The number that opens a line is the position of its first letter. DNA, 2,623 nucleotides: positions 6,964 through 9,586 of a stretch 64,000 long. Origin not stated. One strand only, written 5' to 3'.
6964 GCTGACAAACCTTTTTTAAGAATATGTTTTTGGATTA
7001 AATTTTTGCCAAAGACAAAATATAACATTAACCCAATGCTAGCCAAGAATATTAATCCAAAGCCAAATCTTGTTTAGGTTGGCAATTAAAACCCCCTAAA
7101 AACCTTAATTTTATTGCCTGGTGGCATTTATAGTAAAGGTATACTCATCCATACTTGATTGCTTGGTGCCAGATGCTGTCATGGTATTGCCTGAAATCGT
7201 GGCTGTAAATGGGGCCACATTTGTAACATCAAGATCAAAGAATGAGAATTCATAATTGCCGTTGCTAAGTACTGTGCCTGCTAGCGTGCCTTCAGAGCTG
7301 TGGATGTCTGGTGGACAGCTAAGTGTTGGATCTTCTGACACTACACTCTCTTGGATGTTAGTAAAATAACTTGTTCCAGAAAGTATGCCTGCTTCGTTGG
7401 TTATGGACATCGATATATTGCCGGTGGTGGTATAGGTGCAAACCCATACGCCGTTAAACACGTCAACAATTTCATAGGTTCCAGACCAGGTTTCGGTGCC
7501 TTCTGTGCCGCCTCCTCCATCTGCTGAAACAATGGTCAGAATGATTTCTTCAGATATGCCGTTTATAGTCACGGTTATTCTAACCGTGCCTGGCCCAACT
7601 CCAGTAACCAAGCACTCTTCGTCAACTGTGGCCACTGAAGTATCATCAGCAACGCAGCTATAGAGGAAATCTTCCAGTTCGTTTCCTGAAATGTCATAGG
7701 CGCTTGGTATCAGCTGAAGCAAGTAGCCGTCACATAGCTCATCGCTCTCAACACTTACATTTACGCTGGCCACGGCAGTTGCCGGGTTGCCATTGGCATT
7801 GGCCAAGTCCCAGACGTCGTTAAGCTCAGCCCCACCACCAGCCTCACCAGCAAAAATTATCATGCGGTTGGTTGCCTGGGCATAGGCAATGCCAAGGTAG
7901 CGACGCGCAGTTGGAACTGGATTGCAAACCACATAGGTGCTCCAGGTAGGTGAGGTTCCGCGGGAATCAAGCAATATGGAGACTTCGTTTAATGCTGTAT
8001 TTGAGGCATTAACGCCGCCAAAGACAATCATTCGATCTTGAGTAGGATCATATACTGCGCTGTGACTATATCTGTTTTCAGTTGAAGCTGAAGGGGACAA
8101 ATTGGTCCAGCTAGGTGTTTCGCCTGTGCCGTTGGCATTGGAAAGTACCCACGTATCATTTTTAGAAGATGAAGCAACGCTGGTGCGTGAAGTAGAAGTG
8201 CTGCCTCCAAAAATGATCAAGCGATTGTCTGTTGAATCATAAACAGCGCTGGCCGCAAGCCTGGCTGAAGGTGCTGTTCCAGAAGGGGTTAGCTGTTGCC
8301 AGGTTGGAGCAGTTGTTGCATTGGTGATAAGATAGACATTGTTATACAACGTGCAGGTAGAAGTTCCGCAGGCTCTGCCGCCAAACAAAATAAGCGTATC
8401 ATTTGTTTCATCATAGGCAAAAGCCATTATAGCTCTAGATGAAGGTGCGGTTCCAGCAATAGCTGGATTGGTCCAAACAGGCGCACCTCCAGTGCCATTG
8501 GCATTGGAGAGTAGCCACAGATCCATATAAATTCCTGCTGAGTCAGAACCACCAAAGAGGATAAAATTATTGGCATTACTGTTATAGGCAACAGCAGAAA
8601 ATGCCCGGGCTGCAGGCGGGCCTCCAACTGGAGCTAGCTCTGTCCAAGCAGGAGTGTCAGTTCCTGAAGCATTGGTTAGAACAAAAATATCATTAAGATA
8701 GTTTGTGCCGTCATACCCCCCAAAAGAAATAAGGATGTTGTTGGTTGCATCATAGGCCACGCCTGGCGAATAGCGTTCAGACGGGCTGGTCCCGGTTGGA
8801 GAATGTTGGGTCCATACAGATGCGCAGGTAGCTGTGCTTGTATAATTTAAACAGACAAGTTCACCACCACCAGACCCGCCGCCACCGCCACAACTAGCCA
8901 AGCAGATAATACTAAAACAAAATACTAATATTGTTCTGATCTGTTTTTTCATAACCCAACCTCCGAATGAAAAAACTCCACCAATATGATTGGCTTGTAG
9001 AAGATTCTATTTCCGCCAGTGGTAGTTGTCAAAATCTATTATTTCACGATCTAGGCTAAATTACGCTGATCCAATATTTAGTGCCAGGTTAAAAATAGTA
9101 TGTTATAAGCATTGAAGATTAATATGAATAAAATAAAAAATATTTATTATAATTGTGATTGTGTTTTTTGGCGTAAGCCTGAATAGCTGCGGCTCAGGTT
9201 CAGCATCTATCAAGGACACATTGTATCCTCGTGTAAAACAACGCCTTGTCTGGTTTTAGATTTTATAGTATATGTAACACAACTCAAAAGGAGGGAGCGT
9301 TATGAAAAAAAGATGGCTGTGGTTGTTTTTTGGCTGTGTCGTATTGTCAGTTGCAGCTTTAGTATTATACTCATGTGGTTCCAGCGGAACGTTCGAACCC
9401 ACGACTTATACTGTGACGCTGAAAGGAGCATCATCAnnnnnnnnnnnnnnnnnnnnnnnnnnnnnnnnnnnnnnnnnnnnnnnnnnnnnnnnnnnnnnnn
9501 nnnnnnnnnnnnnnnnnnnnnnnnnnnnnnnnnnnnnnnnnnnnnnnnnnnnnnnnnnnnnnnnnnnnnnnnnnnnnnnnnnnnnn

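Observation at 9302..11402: Secreted three-gene module: 45-aa lipoprotein-like micro-ORF, Cys-rich secreted protein and C45-type Ntn-hydrolase lipoprotein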

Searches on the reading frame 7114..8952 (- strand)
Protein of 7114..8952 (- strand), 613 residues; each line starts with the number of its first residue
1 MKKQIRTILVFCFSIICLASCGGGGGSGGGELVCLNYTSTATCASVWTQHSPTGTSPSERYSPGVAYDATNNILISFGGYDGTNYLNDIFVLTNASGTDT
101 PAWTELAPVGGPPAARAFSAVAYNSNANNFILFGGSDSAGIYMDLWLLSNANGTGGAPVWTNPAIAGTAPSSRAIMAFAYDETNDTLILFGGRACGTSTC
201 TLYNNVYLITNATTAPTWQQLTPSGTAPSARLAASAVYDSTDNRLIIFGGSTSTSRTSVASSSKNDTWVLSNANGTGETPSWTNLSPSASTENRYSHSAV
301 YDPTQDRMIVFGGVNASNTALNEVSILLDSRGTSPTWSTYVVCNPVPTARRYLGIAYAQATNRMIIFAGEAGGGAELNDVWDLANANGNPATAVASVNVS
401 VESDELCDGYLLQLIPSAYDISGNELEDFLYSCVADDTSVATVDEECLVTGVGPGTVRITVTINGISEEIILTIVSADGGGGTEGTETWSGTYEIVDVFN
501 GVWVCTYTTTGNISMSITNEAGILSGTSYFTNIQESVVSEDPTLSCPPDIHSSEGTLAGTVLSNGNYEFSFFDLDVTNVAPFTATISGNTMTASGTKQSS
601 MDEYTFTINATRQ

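Call 5: search_protein_families(library=pfam, proteins=[window:7114-8952:-], max_evalue=1)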
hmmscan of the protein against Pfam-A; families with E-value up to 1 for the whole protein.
window:7114-8952:- (613 aa): 9 families
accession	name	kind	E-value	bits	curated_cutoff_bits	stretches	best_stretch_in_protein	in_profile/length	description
PF24681.1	Kelch_KLHDC2_KLHL20_DRC7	-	2.5e-49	168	50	3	33-178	24-159/221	KLHDC2/KLHL20/DRC7 Kelch-repeats domain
PF24981.1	Beta-prop_ATRN-LZTR1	-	4.8e-25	88.8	50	3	100-262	24-179/289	Attractin/LZTR1 beta-propeller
PF13415.12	Kelch_3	-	1.8e-20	73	22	4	243-302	2-48/48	Galactose oxidase, central domain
PF13418.12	Kelch_4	-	1.7e-13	50.7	21.6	3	230-271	1-35/49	Galactose oxidase, central domain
PF13854.13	Kelch_HCF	-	2e-13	50.8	113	2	144-273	157-280/345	Host cell factor, Kelch-repeats domain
PF13964.12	Kelch_6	-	2.8e-06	27.5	25.3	1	240-274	9-37/50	Kelch motif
PF02368.24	Big_2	-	1.3e-05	25.5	22.8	1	394-464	2-69/79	Bacterial Ig-like domain (group 2)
PF01344.31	Kelch_1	-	6.9e-05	22.7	20.1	1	69-91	9-31/46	Kelch motif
PF07646.21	Kelch_2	-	0.0011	19.2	21.3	1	239-287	8-46/48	Kelch motif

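Call 6: search_protein_families(library=ncbifam, proteins=[window:7114-8952:-], max_evalue=1)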
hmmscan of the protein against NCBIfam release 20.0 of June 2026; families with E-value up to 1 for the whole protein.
window:7114-8952:- (613 aa): 0 families

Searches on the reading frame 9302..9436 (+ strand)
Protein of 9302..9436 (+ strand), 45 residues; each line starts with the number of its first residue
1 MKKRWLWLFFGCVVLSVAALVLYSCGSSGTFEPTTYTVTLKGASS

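Call 5: search_protein_families(library=pfam, proteins=[window:9302-9436:+], max_evalue=1)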
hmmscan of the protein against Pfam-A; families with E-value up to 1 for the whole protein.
window:9302-9436:+ (45 aa): 1 family
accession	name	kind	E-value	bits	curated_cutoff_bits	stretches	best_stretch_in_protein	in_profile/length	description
PF14715.11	FixP_N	-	0.015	15.4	24.9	1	5-25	23-43/48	N-terminal domain of cytochrome oxidase-cbb3, FixP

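Call 6: search_protein_families(library=ncbifam, proteins=[window:9302-9436:+], max_evalue=1)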
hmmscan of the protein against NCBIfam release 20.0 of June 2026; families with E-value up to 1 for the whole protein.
window:9302-9436:+ (45 aa): 3 families
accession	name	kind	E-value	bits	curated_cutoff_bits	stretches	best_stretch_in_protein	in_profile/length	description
NF058595.1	invert_tail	domain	0.0034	17.7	37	1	3-44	51-99/113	lipo-invert putative C-terminal anchoring domain-containing protein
NF047847.2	SS_mature_LptM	equivalog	0.008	16.2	27.7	1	1-26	1-21/31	LPS translocon maturation chaperone LptM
TIGR03042.1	PS_II_psbQ_bact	equivalog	0.099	12.5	106.9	1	13-37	7-31/142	photosystem II protein PsbQ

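Call 38: find_homologous_proteins(query=A2, max_evalue=10)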
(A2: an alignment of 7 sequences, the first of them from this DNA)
Query A2 (7 sequences) (45 aa, profile of the alignment): 20 proteins with E <= 10 among 3572 candidates.
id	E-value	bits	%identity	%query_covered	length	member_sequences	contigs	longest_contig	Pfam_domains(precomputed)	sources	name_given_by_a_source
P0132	1.2e-23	101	46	100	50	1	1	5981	-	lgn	-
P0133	4.7e-23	99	43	100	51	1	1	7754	-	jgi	jgi:hypothetical protein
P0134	3.0e-20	90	45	100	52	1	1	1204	-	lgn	-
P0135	5.1e-19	86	40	84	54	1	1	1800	-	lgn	-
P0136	5.2e-18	82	83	13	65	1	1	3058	-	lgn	-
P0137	1.3e-17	81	47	100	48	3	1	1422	-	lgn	-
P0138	3.7e-17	80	49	84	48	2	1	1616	-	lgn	-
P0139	2.8e-16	77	42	100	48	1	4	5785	-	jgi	-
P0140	2.5e-14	71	48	93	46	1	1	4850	-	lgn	-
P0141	1.0e-13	69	38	53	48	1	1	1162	-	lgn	-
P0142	1.8e-13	68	71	31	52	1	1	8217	-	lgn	-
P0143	2.7e-12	64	44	98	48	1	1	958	-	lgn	-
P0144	3.0e-12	64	-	-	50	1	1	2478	-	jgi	-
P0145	3.3e-12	64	33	78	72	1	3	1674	-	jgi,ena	-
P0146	7.6e-9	53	58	58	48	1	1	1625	-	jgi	-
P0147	5.4e-7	47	39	93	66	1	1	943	-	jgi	-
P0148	3.5e-1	29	29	96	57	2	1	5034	-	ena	-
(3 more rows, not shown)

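Call 48: list_cluster_members(proteins=[window:9302-9436:+, P0001, window:10176-11399:+, P0022])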
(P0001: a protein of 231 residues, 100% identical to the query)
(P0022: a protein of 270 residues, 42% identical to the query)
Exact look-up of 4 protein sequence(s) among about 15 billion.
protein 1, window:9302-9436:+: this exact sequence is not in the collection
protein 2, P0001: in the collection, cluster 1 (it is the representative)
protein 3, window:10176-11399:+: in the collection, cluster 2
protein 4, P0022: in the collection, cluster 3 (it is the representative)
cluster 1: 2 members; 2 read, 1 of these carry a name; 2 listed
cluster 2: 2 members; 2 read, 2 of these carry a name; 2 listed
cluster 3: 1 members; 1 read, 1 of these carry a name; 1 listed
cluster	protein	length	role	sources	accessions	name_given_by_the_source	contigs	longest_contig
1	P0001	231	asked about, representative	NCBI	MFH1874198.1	MAG: hypothetical protein ABH859_03310 [Pseudomonadota bacterium]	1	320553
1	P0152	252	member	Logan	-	-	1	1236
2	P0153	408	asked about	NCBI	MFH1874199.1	MAG: C45 family peptidase [Pseudomonadota bacterium]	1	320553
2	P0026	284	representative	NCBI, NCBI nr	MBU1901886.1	hypothetical protein KKG82_06010, partial [Patescibacteria group bacterium] | hypothetical protein [Patescibacteria group bacterium]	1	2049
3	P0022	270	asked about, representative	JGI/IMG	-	hypothetical protein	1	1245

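Call 55: search_protein_families(library=ncbifam, proteins=[P0133, P0135, P0142, P0148], max_evalue=1)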
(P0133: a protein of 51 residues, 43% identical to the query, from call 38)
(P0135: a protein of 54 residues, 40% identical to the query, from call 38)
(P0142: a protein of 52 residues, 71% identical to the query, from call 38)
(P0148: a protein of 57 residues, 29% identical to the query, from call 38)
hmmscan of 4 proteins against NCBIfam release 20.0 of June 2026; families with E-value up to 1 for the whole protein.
P0133 (51 aa): 0 families

P0135 (54 aa): 1 family
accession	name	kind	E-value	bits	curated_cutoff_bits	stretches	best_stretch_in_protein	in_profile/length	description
NF058595.1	invert_tail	domain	0.012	15.9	37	1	6-48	51-92/113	lipo-invert putative C-terminal anchoring domain-containing protein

P0142 (52 aa): 3 families
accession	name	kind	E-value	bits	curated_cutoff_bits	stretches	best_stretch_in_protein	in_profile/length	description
NF058595.1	invert_tail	domain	0.00065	20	37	1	5-50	49-98/113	lipo-invert putative C-terminal anchoring domain-containing protein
NF045940.1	ICE_LP_CDS14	equivalog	0.26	10.4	200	1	4-36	3-36/546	CDS14 family ICE transfer lipoprotein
NF045850.1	ABC_Mplas_LP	subfamily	0.29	9.1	100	1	4-31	2-28/874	OppA family ABC transporter substrate-binding lipoprotein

P0148 (57 aa): 2 families
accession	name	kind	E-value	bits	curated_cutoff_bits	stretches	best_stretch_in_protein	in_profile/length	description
NF058595.1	invert_tail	domain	7.2e-05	23.1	37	1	13-55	48-90/113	lipo-invert putative C-terminal anchoring domain-containing protein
NF045774.1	cytochro_C551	exception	0.1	12.6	118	1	23-49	5-31/110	cytochrome c551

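Call 63: find_encoding_contigs(protein=P0142, flank=5000, max_places=3)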
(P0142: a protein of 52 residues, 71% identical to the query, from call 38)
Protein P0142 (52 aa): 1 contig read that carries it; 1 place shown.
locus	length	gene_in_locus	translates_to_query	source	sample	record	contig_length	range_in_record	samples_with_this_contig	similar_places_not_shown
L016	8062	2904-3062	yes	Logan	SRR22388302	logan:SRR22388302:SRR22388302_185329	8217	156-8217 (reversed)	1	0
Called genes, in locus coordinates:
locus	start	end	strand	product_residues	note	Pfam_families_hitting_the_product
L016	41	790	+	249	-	PF00899:ThiF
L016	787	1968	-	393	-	PF22025:ThiI_fer, PF02926:THUMP, PF02568:ThiI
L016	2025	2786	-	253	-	PF03372:Exo_endo_phos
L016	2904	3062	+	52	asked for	-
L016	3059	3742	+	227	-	-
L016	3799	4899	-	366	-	PF03773:ArsP_1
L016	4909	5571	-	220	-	PF01557:FAA_hydrolase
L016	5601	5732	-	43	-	PF00301:Rubredoxin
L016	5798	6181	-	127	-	PF06397:Desulfoferrod_N, PF01880:Desulfoferrodox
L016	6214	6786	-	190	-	PF00210:Ferritin, PF02915:Rubrerythrin, PF23458:DUF7130, PF21349:RUBY_RBDX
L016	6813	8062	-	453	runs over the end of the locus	PF00206:Lyase_1, PF14698:ASL_C2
